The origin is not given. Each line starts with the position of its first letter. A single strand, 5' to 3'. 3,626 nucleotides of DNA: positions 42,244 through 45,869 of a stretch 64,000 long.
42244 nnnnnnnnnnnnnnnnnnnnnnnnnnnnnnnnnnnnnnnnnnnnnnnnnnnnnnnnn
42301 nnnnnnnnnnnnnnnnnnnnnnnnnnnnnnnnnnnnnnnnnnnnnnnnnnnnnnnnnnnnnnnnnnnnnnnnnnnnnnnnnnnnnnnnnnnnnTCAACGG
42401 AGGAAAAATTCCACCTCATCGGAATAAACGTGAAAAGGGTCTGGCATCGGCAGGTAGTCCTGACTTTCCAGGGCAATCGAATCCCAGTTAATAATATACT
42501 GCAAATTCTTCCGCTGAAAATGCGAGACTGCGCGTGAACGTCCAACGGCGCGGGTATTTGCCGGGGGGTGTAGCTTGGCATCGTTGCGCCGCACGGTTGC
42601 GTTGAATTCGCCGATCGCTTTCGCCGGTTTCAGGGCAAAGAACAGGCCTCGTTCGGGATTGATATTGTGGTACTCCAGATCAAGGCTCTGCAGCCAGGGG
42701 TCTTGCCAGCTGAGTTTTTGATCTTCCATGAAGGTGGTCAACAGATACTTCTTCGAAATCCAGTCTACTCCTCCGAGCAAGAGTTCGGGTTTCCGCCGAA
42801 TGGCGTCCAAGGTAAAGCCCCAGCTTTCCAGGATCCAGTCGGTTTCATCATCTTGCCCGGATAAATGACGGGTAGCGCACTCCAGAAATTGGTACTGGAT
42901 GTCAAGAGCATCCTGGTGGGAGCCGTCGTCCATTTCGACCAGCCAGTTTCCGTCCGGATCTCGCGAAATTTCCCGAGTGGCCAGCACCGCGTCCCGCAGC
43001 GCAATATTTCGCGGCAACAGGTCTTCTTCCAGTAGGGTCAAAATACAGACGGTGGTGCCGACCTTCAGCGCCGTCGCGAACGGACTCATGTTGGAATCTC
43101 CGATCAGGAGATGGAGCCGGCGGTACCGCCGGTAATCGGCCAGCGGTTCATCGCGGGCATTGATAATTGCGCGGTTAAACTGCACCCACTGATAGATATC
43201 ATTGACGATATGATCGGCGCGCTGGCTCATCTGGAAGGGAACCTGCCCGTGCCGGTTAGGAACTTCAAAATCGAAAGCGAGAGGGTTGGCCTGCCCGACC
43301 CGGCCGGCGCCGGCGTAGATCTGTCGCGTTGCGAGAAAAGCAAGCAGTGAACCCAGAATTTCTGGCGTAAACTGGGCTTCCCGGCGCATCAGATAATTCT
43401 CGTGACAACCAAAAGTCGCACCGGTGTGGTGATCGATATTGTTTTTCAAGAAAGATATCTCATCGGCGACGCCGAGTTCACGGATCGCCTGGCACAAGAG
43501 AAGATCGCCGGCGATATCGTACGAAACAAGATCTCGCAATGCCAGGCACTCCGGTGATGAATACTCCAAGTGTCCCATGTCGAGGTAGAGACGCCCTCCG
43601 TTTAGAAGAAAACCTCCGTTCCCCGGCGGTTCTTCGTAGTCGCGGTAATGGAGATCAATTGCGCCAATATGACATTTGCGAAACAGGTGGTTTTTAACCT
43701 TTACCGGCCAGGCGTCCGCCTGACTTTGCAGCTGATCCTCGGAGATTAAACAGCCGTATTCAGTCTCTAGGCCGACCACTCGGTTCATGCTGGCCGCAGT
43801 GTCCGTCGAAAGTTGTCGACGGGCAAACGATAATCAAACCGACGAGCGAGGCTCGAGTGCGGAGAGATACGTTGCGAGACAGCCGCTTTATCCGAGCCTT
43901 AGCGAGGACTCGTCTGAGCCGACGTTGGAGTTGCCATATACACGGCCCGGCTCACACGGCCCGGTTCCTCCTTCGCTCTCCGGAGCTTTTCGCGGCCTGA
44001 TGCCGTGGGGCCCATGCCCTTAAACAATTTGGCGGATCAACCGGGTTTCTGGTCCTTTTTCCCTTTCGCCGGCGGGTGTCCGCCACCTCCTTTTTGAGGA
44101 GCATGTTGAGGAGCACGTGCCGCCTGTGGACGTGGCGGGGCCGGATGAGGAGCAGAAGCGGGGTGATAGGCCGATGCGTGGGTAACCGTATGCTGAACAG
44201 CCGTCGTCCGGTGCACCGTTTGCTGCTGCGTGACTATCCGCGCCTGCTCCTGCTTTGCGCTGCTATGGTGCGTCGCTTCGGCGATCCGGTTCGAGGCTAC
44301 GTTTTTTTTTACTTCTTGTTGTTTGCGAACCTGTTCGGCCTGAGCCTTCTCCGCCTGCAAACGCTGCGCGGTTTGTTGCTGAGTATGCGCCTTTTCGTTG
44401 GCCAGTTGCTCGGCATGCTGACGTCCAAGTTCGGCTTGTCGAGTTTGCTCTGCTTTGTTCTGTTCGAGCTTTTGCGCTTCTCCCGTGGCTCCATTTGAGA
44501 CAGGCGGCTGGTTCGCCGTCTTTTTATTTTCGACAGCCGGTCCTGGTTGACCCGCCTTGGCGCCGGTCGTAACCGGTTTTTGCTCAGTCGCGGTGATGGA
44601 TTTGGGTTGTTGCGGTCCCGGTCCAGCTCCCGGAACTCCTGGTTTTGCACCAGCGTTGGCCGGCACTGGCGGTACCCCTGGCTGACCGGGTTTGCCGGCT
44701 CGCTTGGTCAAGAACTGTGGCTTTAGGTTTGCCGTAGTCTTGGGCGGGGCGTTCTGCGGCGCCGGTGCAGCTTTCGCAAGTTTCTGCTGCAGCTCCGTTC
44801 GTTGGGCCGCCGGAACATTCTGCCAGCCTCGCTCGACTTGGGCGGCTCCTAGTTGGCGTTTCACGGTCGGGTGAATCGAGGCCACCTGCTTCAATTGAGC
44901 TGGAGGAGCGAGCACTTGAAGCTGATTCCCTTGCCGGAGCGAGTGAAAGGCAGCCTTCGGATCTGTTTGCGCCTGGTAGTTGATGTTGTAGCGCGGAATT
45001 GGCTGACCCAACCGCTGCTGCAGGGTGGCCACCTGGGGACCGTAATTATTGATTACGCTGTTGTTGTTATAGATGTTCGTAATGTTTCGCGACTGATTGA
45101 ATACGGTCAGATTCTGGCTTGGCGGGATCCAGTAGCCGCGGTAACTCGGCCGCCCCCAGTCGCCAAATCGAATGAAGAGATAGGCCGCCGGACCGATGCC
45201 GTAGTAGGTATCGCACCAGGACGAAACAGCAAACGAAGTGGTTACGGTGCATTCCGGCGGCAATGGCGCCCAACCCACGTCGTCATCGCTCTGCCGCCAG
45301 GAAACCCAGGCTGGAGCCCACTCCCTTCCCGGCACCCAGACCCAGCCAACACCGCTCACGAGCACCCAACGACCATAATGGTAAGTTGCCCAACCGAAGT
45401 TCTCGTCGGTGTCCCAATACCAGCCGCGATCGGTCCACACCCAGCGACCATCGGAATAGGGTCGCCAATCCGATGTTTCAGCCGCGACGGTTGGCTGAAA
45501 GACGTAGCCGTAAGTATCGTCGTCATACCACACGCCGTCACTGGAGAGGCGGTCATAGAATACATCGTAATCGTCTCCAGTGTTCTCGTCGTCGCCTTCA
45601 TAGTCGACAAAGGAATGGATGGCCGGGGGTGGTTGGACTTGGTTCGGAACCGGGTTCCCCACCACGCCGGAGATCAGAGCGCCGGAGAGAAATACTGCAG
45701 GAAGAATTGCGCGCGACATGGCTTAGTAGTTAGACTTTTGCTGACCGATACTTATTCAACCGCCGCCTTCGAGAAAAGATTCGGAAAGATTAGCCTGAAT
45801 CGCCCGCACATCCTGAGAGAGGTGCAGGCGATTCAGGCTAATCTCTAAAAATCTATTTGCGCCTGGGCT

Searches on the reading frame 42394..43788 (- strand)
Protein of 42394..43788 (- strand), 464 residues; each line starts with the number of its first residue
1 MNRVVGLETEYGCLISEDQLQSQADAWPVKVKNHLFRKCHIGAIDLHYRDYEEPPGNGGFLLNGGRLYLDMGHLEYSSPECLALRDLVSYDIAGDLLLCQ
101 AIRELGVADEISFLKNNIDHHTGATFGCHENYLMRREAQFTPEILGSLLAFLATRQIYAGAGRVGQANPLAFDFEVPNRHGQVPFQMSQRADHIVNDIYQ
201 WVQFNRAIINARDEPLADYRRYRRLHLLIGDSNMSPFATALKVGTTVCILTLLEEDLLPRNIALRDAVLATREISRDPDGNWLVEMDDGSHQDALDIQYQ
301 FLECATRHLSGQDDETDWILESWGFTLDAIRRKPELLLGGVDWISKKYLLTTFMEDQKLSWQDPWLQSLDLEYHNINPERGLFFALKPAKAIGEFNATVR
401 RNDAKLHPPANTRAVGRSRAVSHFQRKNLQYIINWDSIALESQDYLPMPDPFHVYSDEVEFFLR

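Call 3: search_protein_families(library=pfam, proteins=[window:42394-43788:-], max_evalue=0.01)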
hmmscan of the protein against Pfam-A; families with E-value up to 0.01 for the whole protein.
window:42394-43788:- (464 aa): 1 family
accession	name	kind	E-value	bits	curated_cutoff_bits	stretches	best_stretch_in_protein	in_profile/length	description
PF03136.20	Pup_ligase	-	2.3e-123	412.9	25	1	3-438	1-440/441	Pup-ligase protein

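Call 4: search_protein_families(library=ncbifam, proteins=[window:42394-43788:-], max_evalue=0.01)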
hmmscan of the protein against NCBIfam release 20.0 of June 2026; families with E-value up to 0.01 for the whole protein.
window:42394-43788:- (464 aa): 2 families
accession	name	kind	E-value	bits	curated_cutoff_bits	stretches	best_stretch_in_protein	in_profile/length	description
TIGR03686.1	pupylate_PafA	equivalog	3.8e-96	322.5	551.3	1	3-461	2-452/457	Pup--protein ligase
TIGR03688.1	depupylase_Dop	equivalog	5.6e-89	299.1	492.3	1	60-442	84-457/485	depupylase/deamidase Dop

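Call 16: search_solved_structures(query=window:42394-43788:-, show_alignments=2)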
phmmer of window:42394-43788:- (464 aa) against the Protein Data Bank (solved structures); distinct sequences matched with E-value up to 0.001: 5.
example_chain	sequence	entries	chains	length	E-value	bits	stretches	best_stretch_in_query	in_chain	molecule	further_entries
4b0r_A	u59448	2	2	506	2.5e-70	240.5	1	60-441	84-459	DEAMIDASE-DEPUPYLASE DOP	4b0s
5lrt_A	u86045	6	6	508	2.6e-70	240.4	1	60-441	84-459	Depupylase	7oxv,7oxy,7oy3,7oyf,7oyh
9cku_G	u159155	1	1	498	1.6e-64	221.3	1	58-440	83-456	Pup deamidase/depupylase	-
4b0t_A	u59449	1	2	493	4.3e-62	213.4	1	3-461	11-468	PUP--PROTEIN LIGASE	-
4bjr_A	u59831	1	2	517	2.5e-61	210.8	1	3-461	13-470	PUP--PROTEIN LIGASE, PROKARYOTIC UBIQUITIN-LIKE PROTEIN PUP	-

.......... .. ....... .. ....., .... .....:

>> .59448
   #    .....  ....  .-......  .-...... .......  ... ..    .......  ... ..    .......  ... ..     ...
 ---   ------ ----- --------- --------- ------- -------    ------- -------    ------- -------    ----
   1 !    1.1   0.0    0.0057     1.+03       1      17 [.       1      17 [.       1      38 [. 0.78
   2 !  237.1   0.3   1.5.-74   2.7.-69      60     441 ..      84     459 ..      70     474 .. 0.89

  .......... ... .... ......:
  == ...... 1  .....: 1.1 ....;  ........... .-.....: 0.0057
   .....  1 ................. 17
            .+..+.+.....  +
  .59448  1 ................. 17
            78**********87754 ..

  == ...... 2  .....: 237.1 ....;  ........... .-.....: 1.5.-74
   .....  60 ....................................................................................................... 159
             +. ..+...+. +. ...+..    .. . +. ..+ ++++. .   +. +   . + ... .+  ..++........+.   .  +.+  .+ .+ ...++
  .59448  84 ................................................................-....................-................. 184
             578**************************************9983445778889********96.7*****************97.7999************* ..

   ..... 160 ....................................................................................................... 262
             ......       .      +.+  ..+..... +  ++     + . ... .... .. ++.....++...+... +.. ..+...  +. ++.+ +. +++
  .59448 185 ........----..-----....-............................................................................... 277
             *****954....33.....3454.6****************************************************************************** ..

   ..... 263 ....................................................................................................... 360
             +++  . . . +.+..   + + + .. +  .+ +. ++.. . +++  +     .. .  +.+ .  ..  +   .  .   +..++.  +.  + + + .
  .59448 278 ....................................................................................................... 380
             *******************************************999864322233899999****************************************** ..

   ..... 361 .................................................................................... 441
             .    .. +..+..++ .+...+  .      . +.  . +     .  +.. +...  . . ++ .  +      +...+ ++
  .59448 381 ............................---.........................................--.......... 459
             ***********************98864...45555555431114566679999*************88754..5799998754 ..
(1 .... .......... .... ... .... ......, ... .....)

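Call 18: find_homologous_proteins(query=window:42394-43788:-, max_evalue=1e-10)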
Query window:42394-43788:- (464 aa): 7927 proteins with E <= 1e-10 among 8000 candidates; the best 120 are listed.
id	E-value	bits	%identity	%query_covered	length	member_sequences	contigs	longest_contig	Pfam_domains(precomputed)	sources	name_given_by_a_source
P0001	0.0e+0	1088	100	100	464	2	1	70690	PF03136.21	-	-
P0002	1.7e-289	978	89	100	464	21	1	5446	PF03136.21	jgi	-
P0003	4.6e-279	944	87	100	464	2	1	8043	PF03136.21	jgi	jgi:hypothetical protein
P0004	7.4e-276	933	85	100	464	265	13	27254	PF03136.21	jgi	jgi:proteasome accessory factor A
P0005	2.4e-275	931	84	100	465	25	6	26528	PF03136.21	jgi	jgi:hypothetical protein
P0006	1.6e-274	929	85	100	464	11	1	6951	PF03136.21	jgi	jgi:proteasome accessory factor A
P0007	2.9e-274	928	85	100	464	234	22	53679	PF03136.21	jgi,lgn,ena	jgi:Pup-ligase protein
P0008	1.3e-273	926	83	100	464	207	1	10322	PF03136.21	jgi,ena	jgi:proteasome accessory factor A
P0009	1.4e-273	926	90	94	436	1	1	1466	PF03136.21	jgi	jgi:proteasome accessory factor A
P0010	2.1e-273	925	84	100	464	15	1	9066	PF03136.21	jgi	jgi:hypothetical protein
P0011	2.4e-273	925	84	100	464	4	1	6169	PF03136.21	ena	-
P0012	2.9e-273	925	84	100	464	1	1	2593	PF03136.21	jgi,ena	jgi:proteasome accessory factor A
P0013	3.6e-272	921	84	100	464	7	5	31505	PF03136.21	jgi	jgi:proteasome accessory factor A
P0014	3.8e-271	918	83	100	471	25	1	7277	PF03136.21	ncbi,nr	ncbi:MAG TPA: proteasome accessory factor PafA2 family protein, partial [Chthoniobacterales bacteriu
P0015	7.3e-271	917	84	100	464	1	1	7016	PF03136.21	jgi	jgi:proteasome accessory factor A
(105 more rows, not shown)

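Call 25: search_solved_structures(query=window:42394-43788:-, show_alignments=5, max_evalue=1e-61)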
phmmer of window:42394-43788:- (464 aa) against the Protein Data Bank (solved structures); distinct sequences matched with E-value up to 1e-61: 4.
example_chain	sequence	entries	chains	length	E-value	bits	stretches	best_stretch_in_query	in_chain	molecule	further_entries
4b0r_A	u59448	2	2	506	2.5e-70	240.5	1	60-441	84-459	DEAMIDASE-DEPUPYLASE DOP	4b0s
5lrt_A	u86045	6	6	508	2.6e-70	240.4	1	60-441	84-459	Depupylase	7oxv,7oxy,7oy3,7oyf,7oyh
9cku_G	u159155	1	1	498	1.6e-64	221.3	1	58-440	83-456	Pup deamidase/depupylase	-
4b0t_A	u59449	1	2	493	4.3e-62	213.4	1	3-461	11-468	PUP--PROTEIN LIGASE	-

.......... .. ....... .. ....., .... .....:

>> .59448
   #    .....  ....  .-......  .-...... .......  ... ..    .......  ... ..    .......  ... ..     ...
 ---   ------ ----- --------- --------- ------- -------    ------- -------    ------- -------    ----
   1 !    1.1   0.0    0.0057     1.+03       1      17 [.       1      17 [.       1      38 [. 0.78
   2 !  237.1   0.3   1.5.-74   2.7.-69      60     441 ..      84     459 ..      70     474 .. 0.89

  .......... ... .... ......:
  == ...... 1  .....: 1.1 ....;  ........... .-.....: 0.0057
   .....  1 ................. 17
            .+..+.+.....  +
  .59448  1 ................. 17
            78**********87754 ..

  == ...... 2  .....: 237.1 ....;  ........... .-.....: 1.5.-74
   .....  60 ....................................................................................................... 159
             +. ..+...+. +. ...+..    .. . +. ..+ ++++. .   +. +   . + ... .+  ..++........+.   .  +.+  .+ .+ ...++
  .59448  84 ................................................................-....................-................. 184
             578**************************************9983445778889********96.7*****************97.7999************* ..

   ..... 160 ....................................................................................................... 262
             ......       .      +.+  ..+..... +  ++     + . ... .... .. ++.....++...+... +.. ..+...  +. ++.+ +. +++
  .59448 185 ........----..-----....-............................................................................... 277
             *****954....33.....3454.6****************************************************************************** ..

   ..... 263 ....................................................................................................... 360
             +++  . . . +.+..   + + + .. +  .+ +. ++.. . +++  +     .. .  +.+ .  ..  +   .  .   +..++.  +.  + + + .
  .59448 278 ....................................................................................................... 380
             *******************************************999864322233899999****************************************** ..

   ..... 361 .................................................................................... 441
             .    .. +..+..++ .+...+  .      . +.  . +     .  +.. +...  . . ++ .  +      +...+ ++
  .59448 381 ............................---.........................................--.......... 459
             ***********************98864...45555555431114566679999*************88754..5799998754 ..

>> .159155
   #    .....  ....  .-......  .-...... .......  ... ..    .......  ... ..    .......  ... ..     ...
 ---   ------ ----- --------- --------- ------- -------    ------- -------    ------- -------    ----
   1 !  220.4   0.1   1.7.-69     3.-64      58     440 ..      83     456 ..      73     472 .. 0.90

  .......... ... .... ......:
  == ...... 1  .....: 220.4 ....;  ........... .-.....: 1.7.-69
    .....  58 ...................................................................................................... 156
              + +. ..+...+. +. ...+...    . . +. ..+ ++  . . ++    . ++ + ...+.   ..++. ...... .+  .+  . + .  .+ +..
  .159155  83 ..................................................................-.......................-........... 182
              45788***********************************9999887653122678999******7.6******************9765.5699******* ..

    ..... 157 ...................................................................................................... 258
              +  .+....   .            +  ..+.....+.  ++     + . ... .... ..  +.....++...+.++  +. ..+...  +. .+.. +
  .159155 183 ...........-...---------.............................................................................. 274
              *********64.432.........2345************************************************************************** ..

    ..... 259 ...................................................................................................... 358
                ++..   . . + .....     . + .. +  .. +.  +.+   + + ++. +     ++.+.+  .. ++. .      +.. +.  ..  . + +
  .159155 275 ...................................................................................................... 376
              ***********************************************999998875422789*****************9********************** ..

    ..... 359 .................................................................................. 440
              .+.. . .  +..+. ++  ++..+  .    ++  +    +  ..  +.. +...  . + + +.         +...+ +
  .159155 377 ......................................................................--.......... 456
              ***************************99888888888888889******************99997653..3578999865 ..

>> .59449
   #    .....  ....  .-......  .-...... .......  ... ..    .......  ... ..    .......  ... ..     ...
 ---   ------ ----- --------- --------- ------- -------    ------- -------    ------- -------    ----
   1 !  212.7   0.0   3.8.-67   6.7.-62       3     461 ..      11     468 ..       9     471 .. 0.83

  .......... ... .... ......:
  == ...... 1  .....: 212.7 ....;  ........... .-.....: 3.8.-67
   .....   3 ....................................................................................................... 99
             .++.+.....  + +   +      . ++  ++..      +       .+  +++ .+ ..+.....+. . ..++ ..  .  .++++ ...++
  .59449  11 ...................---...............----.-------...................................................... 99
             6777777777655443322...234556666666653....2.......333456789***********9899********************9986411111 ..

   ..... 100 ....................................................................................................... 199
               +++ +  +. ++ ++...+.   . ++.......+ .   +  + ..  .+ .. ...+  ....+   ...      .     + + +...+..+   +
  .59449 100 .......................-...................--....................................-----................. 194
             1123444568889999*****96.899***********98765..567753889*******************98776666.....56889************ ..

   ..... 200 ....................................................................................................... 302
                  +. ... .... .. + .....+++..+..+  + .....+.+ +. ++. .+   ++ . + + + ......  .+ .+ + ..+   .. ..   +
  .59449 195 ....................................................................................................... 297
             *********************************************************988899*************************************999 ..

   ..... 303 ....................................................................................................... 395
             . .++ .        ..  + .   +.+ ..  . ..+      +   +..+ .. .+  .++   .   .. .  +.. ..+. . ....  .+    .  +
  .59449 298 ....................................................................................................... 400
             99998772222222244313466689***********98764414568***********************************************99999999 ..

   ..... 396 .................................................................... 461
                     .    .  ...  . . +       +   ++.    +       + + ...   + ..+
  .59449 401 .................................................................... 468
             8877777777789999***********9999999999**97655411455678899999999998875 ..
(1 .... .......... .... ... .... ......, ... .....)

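Call 37: search_protein_representatives(protein=window:42394-43788:-)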
Query: 464 residues. Proteins with E-value up to 0.001 (for the whole library): 4967; up to 1e-10: 3486; up to 1e-30: 901. The best 150 are listed.
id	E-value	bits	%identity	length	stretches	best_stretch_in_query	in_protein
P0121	4.8e-159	546.3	52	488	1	2-463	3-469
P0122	6.4e-146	503.0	69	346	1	87-392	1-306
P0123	5.9e-132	456.9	71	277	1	1-277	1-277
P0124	9.1e-130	449.7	49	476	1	2-453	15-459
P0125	3.1e-117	408.4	80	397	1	86-315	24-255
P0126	9.6e-112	390.3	62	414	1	1-277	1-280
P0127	1.6e-106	373.1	63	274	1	202-463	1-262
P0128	1.8e-99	349.8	44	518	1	2-456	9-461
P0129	3.1e-95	335.9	48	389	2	2-162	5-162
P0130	1.1e-92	327.5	69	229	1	90-317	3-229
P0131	5.4e-90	318.6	57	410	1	71-353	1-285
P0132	9.1e-89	314.5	41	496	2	182-463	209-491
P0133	1.7e-88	313.7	41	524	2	4-441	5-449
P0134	1.1e-86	307.7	72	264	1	1-179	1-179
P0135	7.2e-86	305.0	44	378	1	106-464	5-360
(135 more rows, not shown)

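Call 61: predict_structure(alignment_id=A1)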
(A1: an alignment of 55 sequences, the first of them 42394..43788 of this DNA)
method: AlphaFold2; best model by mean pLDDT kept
length: 464 residues; sequences in the alignment: 55
mean_pLDDT: 49.0   pTM: 0.36
mean pLDDT of the five models: 49.0, 47.3, 47.2, 46.7, 38.8
residues with pLDDT >= 90: 6; 70-90: 77; 50-70: 138; < 50: 243
segments of 3 or more residues with pLDDT < 50: 1-16, 40-84, 113-240, 336-349, 363-396
pLDDT, mean of each block of 10 residues (from residue 1): 31 46 54 55 30 26 29 32 51 59 66 40 29 27 36 28 23 28 30 31 28 28 31 38 54 69 69 61 78 86 86 65 71 54 41 57 44 35 32 46 57 69 78 63 71 79 89
secondary structure, 60 per line:
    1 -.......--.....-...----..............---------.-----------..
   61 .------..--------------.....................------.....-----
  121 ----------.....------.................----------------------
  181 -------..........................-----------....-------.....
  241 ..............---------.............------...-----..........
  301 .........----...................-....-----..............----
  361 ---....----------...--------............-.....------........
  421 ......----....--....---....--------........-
elements in order: E2-8 E11-15 H24-37 E59-61 H84-104 E111-115 H131-135 H142-158 H188-213 H225-228 H236-254 H264-276 E283-285 E291-293 H294-309 H314-332 H334-337 H343-356 H364-367 H389-400 H402-406 H413-426 E431-434 E437-440 E444-447 H456-463

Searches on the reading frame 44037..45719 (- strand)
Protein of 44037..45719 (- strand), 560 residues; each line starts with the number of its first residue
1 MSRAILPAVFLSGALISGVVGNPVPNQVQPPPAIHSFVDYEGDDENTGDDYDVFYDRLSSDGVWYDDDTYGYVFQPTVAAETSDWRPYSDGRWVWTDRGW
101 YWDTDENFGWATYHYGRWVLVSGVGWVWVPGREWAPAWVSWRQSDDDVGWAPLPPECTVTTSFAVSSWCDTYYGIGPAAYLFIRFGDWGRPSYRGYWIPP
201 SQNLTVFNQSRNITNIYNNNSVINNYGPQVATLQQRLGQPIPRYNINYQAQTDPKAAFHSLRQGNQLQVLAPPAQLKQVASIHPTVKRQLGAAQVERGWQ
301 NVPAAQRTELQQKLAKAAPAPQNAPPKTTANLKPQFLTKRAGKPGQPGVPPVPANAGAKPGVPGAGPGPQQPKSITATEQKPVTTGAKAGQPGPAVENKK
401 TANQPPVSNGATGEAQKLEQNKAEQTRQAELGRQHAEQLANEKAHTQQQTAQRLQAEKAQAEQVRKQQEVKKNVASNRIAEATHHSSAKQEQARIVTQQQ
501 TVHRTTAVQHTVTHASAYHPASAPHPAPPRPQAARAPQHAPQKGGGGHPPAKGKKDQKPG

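Call 3: search_protein_families(library=pfam, proteins=[window:44037-45719:-], max_evalue=0.01)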
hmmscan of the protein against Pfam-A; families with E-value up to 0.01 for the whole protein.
window:44037-45719:- (560 aa): 1 family
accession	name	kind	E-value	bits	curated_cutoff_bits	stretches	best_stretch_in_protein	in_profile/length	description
PF20245.3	DUF6600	-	3.1e-35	120.8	27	1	56-156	2-101/102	Family of unknown function (DUF6600)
